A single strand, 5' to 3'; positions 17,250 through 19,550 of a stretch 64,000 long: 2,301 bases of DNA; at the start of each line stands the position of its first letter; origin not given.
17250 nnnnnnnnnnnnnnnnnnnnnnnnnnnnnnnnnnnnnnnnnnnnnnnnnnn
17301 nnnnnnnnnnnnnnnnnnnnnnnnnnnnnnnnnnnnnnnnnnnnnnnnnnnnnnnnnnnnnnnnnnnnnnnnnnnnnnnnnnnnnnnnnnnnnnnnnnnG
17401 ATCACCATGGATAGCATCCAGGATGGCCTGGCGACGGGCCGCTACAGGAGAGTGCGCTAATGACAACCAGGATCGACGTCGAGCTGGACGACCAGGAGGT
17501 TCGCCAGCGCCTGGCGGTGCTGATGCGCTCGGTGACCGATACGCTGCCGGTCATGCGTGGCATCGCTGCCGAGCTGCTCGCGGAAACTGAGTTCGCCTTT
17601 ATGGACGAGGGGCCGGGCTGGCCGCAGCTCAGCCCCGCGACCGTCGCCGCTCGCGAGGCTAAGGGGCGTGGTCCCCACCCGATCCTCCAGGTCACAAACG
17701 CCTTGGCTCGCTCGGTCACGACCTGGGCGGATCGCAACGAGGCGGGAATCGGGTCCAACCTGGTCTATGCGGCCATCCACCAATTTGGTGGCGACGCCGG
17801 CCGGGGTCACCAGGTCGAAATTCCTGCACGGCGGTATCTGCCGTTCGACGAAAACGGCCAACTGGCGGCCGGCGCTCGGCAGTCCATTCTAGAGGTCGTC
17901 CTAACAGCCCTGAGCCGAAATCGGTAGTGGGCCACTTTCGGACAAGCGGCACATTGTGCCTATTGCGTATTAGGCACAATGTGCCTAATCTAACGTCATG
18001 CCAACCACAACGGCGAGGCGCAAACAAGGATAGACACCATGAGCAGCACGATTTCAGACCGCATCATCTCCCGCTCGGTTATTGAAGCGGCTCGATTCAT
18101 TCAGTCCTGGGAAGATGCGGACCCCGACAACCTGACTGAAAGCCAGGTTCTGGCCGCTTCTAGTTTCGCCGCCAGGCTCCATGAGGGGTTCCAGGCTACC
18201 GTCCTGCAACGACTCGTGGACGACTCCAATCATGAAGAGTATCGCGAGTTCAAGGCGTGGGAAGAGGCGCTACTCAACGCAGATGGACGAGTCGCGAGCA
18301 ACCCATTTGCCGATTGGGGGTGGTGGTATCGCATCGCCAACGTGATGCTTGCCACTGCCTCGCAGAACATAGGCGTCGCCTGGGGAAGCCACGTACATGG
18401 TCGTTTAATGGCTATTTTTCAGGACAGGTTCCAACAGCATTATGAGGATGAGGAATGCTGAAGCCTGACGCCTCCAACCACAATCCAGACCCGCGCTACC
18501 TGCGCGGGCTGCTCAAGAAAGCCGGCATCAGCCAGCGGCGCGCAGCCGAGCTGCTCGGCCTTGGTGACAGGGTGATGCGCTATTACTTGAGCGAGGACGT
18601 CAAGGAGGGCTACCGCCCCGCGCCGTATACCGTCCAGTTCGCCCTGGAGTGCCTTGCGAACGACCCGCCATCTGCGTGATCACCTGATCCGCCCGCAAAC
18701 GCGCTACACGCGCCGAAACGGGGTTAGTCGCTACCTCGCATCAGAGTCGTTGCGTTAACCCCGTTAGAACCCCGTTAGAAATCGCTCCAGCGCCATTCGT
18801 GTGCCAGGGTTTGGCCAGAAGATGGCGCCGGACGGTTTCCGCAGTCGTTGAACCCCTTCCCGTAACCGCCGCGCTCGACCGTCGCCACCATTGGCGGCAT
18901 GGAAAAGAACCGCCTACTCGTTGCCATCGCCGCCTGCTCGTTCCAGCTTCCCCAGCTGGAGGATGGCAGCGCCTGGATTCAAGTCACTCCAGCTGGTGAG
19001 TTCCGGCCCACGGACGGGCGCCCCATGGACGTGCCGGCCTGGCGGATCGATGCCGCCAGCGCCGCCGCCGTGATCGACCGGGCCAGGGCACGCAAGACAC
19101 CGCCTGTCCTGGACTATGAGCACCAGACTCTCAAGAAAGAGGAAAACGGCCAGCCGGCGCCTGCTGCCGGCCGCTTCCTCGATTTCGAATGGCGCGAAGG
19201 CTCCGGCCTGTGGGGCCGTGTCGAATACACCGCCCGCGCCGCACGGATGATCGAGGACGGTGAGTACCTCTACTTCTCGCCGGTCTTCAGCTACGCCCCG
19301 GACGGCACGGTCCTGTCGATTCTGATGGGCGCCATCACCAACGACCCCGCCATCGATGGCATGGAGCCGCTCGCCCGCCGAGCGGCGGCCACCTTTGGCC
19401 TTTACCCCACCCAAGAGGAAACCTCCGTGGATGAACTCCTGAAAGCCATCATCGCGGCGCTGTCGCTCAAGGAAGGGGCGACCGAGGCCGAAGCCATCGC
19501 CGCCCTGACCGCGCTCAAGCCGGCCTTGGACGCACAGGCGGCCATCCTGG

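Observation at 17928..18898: Anti-CRISPR cassette (AcrIF3-like + Aca1) with paired operator palindromes inserted between the capsid G and I genes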

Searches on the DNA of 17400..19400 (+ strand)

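Call 7: search_dna_similar(query=window:17400-19400:+, collection=phages, mode=near, max_rows=30)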
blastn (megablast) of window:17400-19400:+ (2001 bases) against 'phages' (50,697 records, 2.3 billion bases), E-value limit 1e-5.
Records with a match: 131; places in all: 132; records where one place covers at least 80% of the query: 20.
Best place of each record, by identity: >=99% 7; 95-99% 35; 90-95% 34; 80-90% 51; 60-80% 4.
By first word of the organism name: Pseudomonas 130; Bacteriophage 1.
By host as written in the record: Pseudomonas aeruginosa 39; Pseudomonas aeruginosa PA14 33; - 33; Pseudomonas aeruginosa PAS429 2; Pseudomonas aeruginosa YMC12/01/R960 2; Pseudomonas aeruginosa clinical isolate 2; Pseudomonas aeruginosa YMC12/01/R24 2; Pseudomonas aeruginosa Ps33 2; and 16 more.
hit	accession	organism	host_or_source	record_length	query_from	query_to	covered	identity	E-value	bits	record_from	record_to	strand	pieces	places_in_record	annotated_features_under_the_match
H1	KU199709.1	Pseudomonas phage JBD93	Pseudomonas aeruginosa PA14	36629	1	2001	100%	100.0%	0e+0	3696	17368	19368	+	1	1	protease (I) and scaffold (Z) protein | capsid and scaffold protein | hypothetical protein (x3) | virion morphogenesis protein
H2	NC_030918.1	Pseudomonas phage JBD93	Pseudomonas aeruginosa PA14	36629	1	2001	100%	100.0%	0e+0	3696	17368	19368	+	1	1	head maturation protease | tail completion or Neck1 protein | anti-CRISPR protein AcrF3 | hypothetical protein (x2) | minor head protein and DNA pilot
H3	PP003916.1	Pseudomonas phage vB_Pae_U4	Pseudomonas aeruginosa ST773 ...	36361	1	2001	100%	100.0%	0e+0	3696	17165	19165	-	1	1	head maturation protease | tail completion or Neck1 protein | AcrIF3-like protein | hypothetical protein | virion morphogenesis protein Mup30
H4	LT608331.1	Pseudomonas phage vB_PaeS_PcyII-40_PfII40a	-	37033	1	2001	100%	99.8%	0e+0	3674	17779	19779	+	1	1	Prophage MuMc02, virion morphogenesis protein | hypothetical protein (x2) | Protease | Phage head morphogenesis protein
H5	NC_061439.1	Pseudomonas phage vB_PaeS_PcyII-40_PfII40a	-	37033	1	2001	100%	99.8%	0e+0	3674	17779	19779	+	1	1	tail completion or Neck1 protein | hypothetical protein (x2) | head maturation protease | minor head protein and DNA pilot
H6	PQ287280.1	Pseudomonas phage Komp_PA14_H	Pseudomonas aeruginosa PA14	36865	1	2001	100%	99.8%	0e+0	3674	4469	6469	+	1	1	head maturation protease | tail completion or Neck1 protein | hypothetical protein (x3) | minor head and DNA pilot protein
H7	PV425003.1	Pseudomonas phage vB_PaeM_GXNNB6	Pseudomonas aeruginosa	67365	1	2001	100%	98.1%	0e+0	3555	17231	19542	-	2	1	capsid and scaffold protein | hypothetical protein (x4) | protease | virion morphogenesis protein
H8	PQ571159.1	Pseudomonas phage Forsyth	Pseudomonas aeruginosa PA14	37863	1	2001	100%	97.8%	0e+0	3450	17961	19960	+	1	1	head maturation protease | tail completion or Neck1 protein | hypothetical protein (x2) | minor head protein and DNA pilot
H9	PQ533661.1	Pseudomonas phage Paws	Pseudomonas aeruginosa PA14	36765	1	2001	100%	97.7%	0e+0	3511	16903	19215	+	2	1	capsid and scaffold | hypothetical protein (x4) | protease | virion morphogenesis protein Mup30 F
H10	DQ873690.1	Pseudomonas phage MP22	Pseudomonas aeruignosa PA14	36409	1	2001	100%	97.7%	0e+0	3511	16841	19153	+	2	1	orf29: virion morphogenesis protein | orf29b: hypothetical protein | orf33: protease (I) and scaffold (Z) proteins | orf29a: hypothetical protein | orf32: hypothetical protein | and 1 other names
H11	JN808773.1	Pseudomonas phage F_HA0480sp/Pa1651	-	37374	1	2001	100%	97.7%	0e+0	3511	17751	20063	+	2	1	hypothetical protein (x5) | phage virion morphogenesis protein | protein F-like protein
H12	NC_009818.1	Pseudomonas phage MP22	Pseudomonas aeruginosa UCBPP-PA14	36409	1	2001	100%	97.7%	0e+0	3511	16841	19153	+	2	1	orf29: tail completion or Neck1 protein | orf29b: anti-CRISPR protein AcrF3 | orf33: head maturation protease | orf29a: hypothetical protein | orf32: hypothetical protein | and 1 other names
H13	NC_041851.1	Pseudomonas phage F_HA0480sp/Pa1651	-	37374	1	2001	100%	97.7%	0e+0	3511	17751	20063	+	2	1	head maturation protease | tail completion or Neck1 protein | anti-CRISPR protein AcrF3 | hypothetical protein (x3) | minor head protein and DNA pilot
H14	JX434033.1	Pseudomonas phage JBD88a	-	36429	1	1969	98%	97.7%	0e+0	3452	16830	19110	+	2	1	hypothetical protein (x6)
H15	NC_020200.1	Pseudomonas phage JBD88a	-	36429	1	1969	98%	97.7%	0e+0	3452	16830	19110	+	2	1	tail completion or Neck1 protein | anti-CRISPR protein AcrF3 | hypothetical protein (x3) | minor head protein and DNA pilot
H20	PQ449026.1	Pseudomonas phage HKPH_J3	Pseudomonas aeruginosa PAO1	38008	5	2001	100%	86.0%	0e+0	2131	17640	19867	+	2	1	head maturation protease | virion morphogenesis protein (x2) | anti-CRISPR protein AcrF3 | hypothetical protein | winged helix-turn-helix domain-containing protein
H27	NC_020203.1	Pseudomonas phage JBD24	-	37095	2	2001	79%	98.0%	0e+0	2746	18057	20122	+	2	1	head maturation protease | tail completion or Neck1 protein | type I-F anti-CRISPR protein | winged helix-turn-helix domain-containing protein | type I-E anti-CRISPR protein | and 2 other names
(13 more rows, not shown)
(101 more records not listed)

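Call 8: get_annotated_region(hit=H2, flank=1500)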
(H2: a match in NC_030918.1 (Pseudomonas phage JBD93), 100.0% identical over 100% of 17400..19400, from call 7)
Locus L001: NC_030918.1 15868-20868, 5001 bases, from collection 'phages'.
description: Pseudomonas phage JBD93, complete genome.
organism: Pseudomonas phage JBD93 (NCBI taxid 1777054)
taxonomy: Viruses; Duplodnaviria; Heunggongvirae; Uroviricota; Caudoviricetes; Casadabanvirus
host: Pseudomonas aeruginosa PA14; source: -; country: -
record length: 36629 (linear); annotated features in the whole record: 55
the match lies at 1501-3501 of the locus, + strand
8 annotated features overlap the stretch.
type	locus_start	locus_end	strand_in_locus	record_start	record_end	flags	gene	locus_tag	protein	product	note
CDS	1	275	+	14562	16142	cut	-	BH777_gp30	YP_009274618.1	portal protein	gp30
CDS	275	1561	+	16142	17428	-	-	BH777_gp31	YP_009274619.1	minor head protein and DNA pilot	gp31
CDS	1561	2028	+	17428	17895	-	-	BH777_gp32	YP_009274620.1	tail completion or Neck1 protein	gp32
CDS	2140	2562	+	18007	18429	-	-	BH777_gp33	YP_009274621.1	anti-CRISPR protein AcrF3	gp33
CDS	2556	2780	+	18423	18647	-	-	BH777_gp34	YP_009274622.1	hypothetical protein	gp34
CDS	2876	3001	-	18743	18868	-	-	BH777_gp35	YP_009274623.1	hypothetical protein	gp35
CDS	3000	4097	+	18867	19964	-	-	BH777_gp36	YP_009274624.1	head maturation protease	gp36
CDS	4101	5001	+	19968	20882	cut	-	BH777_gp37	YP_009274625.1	major head protein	gp37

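Call 9: get_annotated_region(hit=H1, flank=500)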
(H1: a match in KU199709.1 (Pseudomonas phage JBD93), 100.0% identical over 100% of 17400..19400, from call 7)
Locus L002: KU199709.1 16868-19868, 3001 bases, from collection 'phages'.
description: Pseudomonas phage JBD93, complete genome.
organism: Pseudomonas phage JBD93 (NCBI taxid 1777054)
taxonomy: Viruses; Duplodnaviria; Heunggongvirae; Uroviricota; Caudoviricetes; Casadabanvirus
host: Pseudomonas aeruginosa PA14; source: -; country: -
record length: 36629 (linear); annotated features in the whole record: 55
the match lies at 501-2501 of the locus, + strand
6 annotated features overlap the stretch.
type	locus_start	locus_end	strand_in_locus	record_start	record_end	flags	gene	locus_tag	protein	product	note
CDS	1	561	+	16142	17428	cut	-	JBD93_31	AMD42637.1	virion morphogenesis protein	gp31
CDS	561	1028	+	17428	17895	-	-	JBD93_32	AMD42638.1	capsid and scaffold protein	gp32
CDS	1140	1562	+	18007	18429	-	-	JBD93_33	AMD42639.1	hypothetical protein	gp33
CDS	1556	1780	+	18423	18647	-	-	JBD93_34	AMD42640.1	hypothetical protein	gp34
CDS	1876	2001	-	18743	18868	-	-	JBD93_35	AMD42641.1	hypothetical protein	gp35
CDS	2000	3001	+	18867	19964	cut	-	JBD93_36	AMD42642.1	protease (I) and scaffold (Z) protein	gp36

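Call 31: get_annotated_region(hit=H15, flank=300)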
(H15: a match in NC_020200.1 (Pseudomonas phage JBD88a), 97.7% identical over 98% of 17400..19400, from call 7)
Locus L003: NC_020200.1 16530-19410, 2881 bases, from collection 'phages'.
description: Pseudomonas phage JBD88a, complete genome.
organism: Pseudomonas phage JBD88a (NCBI taxid 1223262)
taxonomy: Viruses; Duplodnaviria; Heunggongvirae; Uroviricota; Caudoviricetes; Casadabanvirus; Casadabanvirus MP22
host: -; source: -; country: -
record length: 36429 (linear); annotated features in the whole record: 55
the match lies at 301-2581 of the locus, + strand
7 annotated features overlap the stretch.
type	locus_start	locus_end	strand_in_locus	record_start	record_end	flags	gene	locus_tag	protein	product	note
CDS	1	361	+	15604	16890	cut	-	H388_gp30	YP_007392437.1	minor head protein and DNA pilot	-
CDS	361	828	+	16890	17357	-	-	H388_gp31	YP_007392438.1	tail completion or Neck1 protein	-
CDS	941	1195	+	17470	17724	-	-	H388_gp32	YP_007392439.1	hypothetical protein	-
CDS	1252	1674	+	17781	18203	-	-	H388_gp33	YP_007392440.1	anti-CRISPR protein AcrF3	-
CDS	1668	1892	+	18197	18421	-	-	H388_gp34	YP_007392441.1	hypothetical protein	-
CDS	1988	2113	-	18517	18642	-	-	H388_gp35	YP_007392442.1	hypothetical protein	-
CDS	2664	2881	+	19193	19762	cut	-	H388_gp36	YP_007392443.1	head maturation protease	-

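Call 68: get_annotated_region(hit=H20, flank=100)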
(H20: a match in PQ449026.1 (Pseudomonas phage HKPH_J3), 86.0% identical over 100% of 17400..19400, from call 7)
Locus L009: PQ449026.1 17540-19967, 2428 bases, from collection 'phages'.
description: Pseudomonas phage HKPH_J3, complete genome.
organism: Pseudomonas phage HKPH_J3 (NCBI taxid 3374577)
taxonomy: Viruses
host: Pseudomonas aeruginosa PAO1; source: hospital sewage; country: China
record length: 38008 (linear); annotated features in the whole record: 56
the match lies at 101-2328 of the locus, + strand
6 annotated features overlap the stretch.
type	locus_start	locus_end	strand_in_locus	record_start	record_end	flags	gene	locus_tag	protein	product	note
CDS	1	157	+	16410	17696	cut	-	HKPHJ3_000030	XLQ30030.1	virion morphogenesis protein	GeneMark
CDS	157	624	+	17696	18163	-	-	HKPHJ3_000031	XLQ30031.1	virion morphogenesis protein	GeneMark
CDS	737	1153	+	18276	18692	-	-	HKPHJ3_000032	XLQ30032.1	anti-CRISPR protein AcrF3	GeneMark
CDS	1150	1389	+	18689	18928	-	-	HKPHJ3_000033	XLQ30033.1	hypothetical protein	GeneMark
CDS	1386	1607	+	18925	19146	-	-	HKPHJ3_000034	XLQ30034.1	winged helix-turn-helix domain-containing protein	GeneMark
CDS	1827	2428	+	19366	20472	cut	-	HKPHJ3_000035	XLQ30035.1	head maturation protease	GeneMark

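Call 69: get_annotated_region(hit=H27, flank=100)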
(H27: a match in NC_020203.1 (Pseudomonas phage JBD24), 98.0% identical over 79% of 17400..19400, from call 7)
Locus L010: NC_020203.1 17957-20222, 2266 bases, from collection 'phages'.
description: Pseudomonas phage JBD24, complete genome.
organism: Pseudomonas phage JBD24 (NCBI taxid 1223259)
taxonomy: Viruses; Duplodnaviria; Heunggongvirae; Uroviricota; Caudoviricetes; Casadabanvirus; Casadabanvirus JBD24
host: -; source: -; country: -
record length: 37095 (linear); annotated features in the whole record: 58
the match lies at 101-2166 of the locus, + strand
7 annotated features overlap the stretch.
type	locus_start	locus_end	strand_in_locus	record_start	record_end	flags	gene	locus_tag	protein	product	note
CDS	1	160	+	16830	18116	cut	-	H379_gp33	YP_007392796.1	minor head protein and DNA pilot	-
CDS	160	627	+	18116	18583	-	-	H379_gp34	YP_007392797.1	tail completion or Neck1 protein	-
CDS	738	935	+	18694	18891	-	-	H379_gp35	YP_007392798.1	type I-E anti-CRISPR protein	-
CDS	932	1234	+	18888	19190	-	-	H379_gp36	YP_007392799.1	type I-F anti-CRISPR protein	-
CDS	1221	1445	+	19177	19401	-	-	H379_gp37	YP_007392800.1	winged helix-turn-helix domain-containing protein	-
CDS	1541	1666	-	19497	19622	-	-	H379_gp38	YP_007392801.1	hypothetical protein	-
CDS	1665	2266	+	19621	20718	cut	-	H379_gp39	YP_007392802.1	head maturation protease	-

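Call 70: search_dna_similar(query=window:18600-19000:+, collection=phages, mode=distant, max_rows=40, rows=spread)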
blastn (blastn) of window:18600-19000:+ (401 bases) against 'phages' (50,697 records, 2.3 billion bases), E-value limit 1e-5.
Records with a match: 121; places in all: 121; records where one place covers at least 80% of the query: 116.
Best place of each record, by identity: >=99% 25; 95-99% 22; 90-95% 52; 80-90% 22.
By first word of the organism name: Pseudomonas 120; Bacteriophage 1.
By host as written in the record: Pseudomonas aeruginosa 35; Pseudomonas aeruginosa PA14 31; - 31; Pseudomonas aeruginosa Ps33 2; Pseudomonas aeruginosa PAS429 2; Pseudomonas aeruginosa YMC12/01/R960 2; Pseudomonas aeruginosa YMC12/01/R24 2; Pseudomonas aeruginosa clinical isolate 2; and 14 more.
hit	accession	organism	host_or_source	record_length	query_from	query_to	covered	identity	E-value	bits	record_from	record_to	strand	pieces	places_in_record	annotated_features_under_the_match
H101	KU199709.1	Pseudomonas phage JBD93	Pseudomonas aeruginosa PA14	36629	1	401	100%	100.0%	0e+0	724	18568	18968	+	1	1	hypothetical protein (x2) | protease (I) and scaffold (Z) protein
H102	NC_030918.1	Pseudomonas phage JBD93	Pseudomonas aeruginosa PA14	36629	1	401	100%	100.0%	0e+0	724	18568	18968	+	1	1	hypothetical protein (x2) | head maturation protease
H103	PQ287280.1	Pseudomonas phage Komp_PA14_H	Pseudomonas aeruginosa PA14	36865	1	401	100%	100.0%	0e+0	724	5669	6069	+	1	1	hypothetical protein (x2) | head maturation protease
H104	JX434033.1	Pseudomonas phage JBD88a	-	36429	1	401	100%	99.5%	0e+0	715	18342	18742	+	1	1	hypothetical protein (x2)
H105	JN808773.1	Pseudomonas phage F_HA0480sp/Pa1651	-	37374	1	401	100%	99.5%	0e+0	715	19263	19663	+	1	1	hypothetical protein (x3)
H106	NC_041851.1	Pseudomonas phage F_HA0480sp/Pa1651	-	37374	1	401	100%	99.5%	0e+0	715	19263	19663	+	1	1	hypothetical protein (x2) | head maturation protease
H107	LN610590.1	Pseudomonas phage vB_PaeS_PAO1_Ab30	Pseudomonas aeruginosa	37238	1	401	100%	99.3%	0e+0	710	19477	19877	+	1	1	ORF39: hypothetical protein | ORF40: putative protease (I) and scaffold (Z) protein | ORF38: hypothetical protein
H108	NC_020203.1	Pseudomonas phage JBD24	-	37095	1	401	100%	99.3%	0e+0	710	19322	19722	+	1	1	hypothetical protein | head maturation protease | winged helix-turn-helix domain-containing protein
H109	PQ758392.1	Pseudomonas phage PA38/1329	Pseudomonas aeruginosa 147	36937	1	401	100%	98.5%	0e+0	696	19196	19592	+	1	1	protease I | hypothetical protein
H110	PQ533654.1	Pseudomonas phage Cinder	Pseudomonas aeruginosa PA14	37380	1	401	100%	98.5%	0e+0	696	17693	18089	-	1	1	protease | hypothetical protein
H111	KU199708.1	Pseudomonas phage JBD69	Pseudomonas aeruginosa PA14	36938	1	401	100%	98.5%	0e+0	696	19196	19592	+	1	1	protease (I) and scaffold (Z) protein | hypothetical protein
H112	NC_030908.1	Pseudomonas phage JBD69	Pseudomonas aeruginosa PA14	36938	1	401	100%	98.5%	0e+0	696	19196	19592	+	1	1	head maturation protease | winged helix-turn-helix domain-containing protein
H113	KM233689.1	Pseudomonas phage H70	Pseudomonas aeruginosa Ps33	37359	1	401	100%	95.5%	0e+0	639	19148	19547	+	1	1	hypothetical protein | protease (I) and scaffold (Z) protein | DNA-binding domain-containing protein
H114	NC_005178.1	Pseudomonas phage D3112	Pseudomonas aeruginosa PAS429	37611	1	401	100%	95.3%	1e-178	631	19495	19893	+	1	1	orf32: hypothetical protein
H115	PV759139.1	Pseudomonas phage vB_Pae_LMQSRe25-1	Pseudomonas aeruginosa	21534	1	401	100%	94.8%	5e-177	626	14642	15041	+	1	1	protease I | hypothetical protein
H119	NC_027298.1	Pseudomonas phage LPB1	hospital sewage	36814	1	401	100%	94.5%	6e-176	621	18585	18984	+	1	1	hypothetical protein | head maturation protease | winged helix-turn-helix domain-containing protein | promoter | terminator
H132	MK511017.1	Pseudomonas phage vB_Pae_CF23b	Pseudomonas aeruginosa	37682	2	401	100%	89.8%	1e-153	547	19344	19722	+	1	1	hypothetical protein (x2)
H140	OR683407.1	Pseudomonas phage Meltemi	Pseudomonas aeruginosa LRJ32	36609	98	401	76%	95.7%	3e-136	490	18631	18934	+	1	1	protease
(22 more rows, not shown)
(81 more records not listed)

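Call 71: get_annotated_region(hit=H119, flank=900)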
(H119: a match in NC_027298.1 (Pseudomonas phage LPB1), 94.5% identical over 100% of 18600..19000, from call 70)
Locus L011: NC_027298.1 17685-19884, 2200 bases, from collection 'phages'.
description: Pseudomonas phage LPB1, complate genome.
organism: Pseudomonas phage LPB1 (NCBI taxid 2994047)
taxonomy: Viruses; Duplodnaviria; Heunggongvirae; Uroviricota; Caudoviricetes; Casadabanvirus; Casadabanvirus LPB1
host: -; source: hospital sewage; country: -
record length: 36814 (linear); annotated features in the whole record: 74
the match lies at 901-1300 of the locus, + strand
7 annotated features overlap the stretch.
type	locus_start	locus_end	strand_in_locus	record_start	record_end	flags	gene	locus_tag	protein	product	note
CDS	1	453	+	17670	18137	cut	-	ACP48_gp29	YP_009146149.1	tail completion or Neck1 protein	ORF29; structural protein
CDS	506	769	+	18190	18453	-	-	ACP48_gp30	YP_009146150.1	hypothetical protein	ORF29.1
CDS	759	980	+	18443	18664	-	-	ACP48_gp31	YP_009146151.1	winged helix-turn-helix domain-containing protein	ORF31.1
CDS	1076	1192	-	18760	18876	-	-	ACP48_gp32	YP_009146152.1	hypothetical protein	ORF31.2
regulatory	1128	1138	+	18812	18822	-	-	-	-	terminator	-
CDS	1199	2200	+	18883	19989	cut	-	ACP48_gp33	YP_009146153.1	head maturation protease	ORF33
regulatory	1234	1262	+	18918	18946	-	-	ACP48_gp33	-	promoter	-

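Call 72: get_annotated_region(hit=H140, flank=1300)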
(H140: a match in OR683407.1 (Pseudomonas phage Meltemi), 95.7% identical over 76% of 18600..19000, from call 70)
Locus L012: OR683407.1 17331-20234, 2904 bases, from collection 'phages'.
description: Pseudomonas phage Meltemi, complete genome.
organism: Pseudomonas phage Meltemi (NCBI taxid 3097006)
taxonomy: Viruses; Duplodnaviria; Heunggongvirae; Uroviricota; Caudoviricetes; Casadabanvirus
host: Pseudomonas aeruginosa LRJ32; source: -; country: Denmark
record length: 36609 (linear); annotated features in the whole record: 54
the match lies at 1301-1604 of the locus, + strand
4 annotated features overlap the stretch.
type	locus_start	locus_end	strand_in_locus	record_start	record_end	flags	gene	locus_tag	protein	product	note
CDS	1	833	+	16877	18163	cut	-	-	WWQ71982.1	hypothetical protein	label: hypothetical protein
CDS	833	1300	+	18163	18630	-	-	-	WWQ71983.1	virion morphogenesis protein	label: phage virion morphogenesis protein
CDS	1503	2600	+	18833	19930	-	-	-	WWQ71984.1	protease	label: protease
CDS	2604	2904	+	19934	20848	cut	-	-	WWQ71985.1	major capsid protein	label: major capsid protein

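Call 74: get_annotated_region(hit=H132, flank=1200)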
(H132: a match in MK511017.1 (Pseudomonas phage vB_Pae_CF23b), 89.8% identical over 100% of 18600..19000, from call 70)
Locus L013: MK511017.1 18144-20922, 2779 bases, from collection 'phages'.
description: Pseudomonas phage vB_Pae_CF23b, partial genome.
organism: Pseudomonas phage vB_Pae_CF23b (NCBI taxid 2563563)
taxonomy: Viruses; Duplodnaviria; Heunggongvirae; Uroviricota; Caudoviricetes; Casadabanvirus
host: Pseudomonas aeruginosa; source: lung of cystic fibrosis patients; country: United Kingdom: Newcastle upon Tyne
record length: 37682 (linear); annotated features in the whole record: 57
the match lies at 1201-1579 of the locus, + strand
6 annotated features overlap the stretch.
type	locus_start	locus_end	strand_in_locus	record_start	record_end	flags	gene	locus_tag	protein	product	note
CDS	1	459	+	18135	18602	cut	-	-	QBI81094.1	capsid and scaffold protein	-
CDS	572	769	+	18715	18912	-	-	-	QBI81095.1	hypothetical protein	-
CDS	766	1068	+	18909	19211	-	-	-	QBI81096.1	hypothetical protein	-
CDS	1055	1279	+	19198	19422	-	-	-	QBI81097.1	hypothetical protein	FIG00961428: hypothetical protein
CDS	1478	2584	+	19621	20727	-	-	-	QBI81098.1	hypothetical protein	Mu-like prophage FluMu I protein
CDS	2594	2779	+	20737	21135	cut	-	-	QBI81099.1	hypothetical protein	-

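Call 75: get_annotated_region(hit=H114, flank=1200)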
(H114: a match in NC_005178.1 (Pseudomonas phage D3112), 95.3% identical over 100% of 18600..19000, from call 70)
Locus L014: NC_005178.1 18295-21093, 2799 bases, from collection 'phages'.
description: Bacteriophage D3112, complete genome.
organism: Pseudomonas phage D3112 (NCBI taxid 2907964)
taxonomy: Viruses; Duplodnaviria; Heunggongvirae; Uroviricota; Caudoviricetes; Casadabanvirus; Casadabanvirus D3112
host: Pseudomonas aeruginosa PAS429; source: -; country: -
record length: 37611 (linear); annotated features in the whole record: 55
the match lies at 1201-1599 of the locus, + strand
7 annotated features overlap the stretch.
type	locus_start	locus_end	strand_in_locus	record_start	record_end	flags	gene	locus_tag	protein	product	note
CDS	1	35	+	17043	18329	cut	orf28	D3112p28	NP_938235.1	minor head protein and DNA pilot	similar to phage Mu gp30 late F orf, NP_050634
CDS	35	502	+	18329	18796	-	orf29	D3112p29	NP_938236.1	tail completion or Neck1 protein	similar to phage Mu protein G, NP_050635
CDS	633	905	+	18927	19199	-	orf30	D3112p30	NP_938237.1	anti-CRISPR protein AcrF2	-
CDS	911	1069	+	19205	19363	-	orf31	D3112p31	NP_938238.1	hypothetical protein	-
CDS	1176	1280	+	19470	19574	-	orf32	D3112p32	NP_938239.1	hypothetical protein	-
CDS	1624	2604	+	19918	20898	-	orf33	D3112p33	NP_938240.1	head maturation protease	similar to phage Mu gp32, NP_050636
CDS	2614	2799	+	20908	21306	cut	orf34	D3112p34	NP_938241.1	virion structural protein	-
